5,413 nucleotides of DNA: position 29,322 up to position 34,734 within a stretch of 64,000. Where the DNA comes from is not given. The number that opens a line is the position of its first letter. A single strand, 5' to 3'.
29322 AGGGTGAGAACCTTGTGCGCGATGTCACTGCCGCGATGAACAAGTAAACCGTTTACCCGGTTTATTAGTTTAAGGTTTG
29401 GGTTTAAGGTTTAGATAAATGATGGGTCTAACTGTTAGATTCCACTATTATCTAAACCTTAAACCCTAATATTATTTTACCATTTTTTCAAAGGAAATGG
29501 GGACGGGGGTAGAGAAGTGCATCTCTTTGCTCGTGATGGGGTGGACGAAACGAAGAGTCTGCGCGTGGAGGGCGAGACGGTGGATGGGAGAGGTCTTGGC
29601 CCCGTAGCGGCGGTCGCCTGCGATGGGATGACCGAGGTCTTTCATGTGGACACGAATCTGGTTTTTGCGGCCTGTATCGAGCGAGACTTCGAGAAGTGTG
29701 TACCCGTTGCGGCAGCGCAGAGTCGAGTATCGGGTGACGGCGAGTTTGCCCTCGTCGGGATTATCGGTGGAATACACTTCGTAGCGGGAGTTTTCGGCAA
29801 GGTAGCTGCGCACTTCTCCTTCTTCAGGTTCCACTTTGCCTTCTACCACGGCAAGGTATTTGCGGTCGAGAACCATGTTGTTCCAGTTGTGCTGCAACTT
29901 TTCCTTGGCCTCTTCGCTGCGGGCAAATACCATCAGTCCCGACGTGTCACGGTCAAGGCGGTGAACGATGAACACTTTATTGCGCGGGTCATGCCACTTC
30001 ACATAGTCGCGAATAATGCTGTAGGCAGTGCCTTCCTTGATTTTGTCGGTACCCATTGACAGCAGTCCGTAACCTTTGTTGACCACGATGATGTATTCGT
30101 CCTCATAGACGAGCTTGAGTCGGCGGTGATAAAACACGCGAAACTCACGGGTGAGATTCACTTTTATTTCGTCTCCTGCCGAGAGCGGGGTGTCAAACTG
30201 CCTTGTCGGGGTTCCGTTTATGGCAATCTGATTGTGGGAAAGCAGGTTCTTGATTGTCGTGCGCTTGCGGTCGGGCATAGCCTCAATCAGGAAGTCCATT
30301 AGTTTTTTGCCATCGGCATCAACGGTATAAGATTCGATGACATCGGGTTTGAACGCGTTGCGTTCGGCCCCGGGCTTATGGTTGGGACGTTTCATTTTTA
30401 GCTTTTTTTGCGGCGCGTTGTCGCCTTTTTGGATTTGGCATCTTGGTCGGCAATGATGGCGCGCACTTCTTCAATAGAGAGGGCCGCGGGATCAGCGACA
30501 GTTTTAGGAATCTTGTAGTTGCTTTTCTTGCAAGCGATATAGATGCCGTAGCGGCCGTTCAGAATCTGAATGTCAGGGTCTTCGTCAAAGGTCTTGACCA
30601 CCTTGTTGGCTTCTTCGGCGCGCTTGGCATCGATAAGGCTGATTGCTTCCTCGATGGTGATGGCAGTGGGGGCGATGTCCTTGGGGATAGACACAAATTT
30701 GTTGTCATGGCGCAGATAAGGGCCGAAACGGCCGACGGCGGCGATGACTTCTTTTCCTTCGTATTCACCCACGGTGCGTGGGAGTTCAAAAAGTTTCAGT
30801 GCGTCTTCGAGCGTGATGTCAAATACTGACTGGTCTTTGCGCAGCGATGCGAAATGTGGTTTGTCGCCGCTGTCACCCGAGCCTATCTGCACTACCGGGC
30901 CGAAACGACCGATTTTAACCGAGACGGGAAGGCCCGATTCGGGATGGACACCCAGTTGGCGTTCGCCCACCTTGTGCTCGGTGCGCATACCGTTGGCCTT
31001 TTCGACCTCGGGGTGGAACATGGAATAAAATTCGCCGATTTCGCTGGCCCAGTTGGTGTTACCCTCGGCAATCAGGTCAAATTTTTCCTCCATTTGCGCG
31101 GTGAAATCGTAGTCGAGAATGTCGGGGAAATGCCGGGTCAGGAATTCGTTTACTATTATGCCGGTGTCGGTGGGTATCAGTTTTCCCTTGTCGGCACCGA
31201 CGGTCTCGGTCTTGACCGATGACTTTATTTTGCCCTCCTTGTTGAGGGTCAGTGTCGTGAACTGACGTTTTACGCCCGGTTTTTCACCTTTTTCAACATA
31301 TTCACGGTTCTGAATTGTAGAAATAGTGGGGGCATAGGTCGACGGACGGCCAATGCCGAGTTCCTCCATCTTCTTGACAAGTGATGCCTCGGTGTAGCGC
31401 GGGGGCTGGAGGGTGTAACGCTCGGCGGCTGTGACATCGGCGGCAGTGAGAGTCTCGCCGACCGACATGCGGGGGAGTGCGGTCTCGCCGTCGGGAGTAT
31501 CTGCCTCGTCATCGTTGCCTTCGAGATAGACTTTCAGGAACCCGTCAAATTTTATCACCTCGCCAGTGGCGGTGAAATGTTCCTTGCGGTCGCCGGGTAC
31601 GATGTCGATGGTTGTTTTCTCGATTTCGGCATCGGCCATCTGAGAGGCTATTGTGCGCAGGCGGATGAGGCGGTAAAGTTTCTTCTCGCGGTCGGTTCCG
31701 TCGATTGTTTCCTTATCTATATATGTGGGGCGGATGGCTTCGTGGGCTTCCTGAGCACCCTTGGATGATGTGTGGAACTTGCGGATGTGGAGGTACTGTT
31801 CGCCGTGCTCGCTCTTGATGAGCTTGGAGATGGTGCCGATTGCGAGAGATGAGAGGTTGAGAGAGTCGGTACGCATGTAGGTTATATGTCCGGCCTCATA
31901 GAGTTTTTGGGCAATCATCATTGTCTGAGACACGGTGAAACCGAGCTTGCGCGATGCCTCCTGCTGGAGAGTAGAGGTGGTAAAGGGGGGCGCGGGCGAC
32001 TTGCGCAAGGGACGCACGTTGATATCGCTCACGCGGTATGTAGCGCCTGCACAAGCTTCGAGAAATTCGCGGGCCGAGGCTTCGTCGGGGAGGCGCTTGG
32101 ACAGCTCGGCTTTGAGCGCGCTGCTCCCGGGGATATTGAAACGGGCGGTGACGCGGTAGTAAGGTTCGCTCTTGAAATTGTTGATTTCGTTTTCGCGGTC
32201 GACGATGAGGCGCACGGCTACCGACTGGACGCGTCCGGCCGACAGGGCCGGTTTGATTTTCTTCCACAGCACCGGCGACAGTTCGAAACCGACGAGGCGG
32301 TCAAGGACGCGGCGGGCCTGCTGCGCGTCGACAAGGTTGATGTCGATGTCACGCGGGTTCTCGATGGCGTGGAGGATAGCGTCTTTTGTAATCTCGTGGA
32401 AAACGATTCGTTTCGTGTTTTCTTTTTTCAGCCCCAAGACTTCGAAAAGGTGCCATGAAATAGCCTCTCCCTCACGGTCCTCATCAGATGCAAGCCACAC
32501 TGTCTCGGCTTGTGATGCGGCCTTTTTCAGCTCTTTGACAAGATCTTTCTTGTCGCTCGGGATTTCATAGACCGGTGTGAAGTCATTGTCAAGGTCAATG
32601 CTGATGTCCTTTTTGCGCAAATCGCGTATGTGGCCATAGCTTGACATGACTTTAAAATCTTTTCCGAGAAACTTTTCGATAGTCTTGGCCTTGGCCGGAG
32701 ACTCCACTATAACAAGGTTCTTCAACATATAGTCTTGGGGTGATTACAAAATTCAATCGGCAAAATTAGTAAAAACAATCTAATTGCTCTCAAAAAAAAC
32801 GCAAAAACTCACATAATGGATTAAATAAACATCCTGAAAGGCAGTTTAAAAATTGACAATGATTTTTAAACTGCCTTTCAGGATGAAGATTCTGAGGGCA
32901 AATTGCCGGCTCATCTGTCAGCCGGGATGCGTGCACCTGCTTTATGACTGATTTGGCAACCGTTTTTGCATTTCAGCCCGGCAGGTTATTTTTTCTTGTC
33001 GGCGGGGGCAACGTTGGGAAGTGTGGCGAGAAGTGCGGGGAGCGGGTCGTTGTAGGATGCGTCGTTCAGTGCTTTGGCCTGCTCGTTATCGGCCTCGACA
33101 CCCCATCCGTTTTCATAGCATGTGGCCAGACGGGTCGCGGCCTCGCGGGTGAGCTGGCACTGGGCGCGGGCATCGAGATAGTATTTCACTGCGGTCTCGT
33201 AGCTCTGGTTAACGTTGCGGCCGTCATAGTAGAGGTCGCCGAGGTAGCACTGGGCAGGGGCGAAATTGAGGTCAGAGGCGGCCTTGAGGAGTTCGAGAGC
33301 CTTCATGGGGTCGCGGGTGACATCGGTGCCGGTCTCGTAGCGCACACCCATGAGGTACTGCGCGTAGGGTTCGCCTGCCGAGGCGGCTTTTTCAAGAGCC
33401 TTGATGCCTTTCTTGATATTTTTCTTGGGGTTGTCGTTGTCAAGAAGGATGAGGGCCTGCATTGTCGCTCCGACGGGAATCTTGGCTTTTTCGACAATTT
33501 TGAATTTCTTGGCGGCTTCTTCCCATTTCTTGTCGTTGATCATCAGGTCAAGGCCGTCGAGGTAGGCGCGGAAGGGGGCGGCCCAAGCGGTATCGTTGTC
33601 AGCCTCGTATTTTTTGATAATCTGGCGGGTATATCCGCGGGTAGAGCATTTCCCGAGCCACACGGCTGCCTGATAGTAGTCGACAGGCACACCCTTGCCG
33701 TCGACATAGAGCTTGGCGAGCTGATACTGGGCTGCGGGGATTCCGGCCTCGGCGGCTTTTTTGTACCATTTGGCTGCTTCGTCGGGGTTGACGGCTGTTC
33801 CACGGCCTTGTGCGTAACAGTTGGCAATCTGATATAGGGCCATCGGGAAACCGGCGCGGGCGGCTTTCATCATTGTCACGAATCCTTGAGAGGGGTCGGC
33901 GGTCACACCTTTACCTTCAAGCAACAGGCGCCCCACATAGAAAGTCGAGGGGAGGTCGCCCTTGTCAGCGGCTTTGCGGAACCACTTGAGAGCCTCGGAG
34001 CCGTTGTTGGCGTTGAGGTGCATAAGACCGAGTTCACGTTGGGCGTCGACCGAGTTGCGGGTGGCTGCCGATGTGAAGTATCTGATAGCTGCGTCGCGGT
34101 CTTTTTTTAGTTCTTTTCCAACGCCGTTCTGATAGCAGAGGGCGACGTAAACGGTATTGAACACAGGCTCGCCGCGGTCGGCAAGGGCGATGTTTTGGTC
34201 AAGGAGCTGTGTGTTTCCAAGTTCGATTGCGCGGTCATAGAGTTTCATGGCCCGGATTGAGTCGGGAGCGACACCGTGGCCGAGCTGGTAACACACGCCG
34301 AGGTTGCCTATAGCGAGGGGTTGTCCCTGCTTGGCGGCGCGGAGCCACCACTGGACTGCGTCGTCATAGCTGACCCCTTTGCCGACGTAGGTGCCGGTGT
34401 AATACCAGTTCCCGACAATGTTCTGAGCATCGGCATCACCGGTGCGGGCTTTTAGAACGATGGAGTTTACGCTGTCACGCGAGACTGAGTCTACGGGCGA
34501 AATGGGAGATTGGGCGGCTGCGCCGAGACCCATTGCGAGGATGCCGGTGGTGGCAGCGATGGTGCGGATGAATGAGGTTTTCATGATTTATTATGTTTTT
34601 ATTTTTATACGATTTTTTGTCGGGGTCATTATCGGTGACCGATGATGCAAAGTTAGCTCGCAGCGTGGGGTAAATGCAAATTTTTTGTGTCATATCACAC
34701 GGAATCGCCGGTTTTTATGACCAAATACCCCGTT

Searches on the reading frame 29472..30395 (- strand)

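Call 100: search_protein_families(library=pfam, proteins=[window:29472-30395:-], max_evalue=0.001)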
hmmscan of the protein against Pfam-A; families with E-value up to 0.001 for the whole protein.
window:29472-30395:- (307 aa): 1 family
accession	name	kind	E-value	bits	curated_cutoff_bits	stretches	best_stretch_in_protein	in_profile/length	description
PF00849.27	PseudoU_synth_2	-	1.8e-33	116.3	26.8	1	102-252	2-151/152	RNA pseudouridylate synthase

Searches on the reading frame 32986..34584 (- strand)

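Call 3: search_protein_families(library=pfam, proteins=[window:32986-34584:-], max_evalue=0.1)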
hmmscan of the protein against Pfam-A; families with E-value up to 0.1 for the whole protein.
window:32986-34584:- (532 aa): 6 families
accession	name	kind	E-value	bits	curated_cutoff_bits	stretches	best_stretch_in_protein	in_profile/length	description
PF08238.18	Sel1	-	2.5e-61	202.4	30.7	9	247-281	1-35/36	Sel1 repeat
PF13432.12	TPR_16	-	3.9e-07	30.8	32.7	1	162-208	12-60/65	Tetratricopeptide repeat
PF23310.1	TPR_27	-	4.8e-05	23.4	27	0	387-434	42-89/110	Plant tetratrico peptide repeats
PF13428.12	TPR_14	-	0.0056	17.7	23.5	0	180-209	2-31/44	Tetratricopeptide repeat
PF13374.12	TPR_10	-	0.056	13.9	27.5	0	183-206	6-29/42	Tetratricopeptide repeat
PF24880.1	DUF7738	-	0.071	14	24.6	0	427-464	60-99/103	Domain of unknown function (DUF7738)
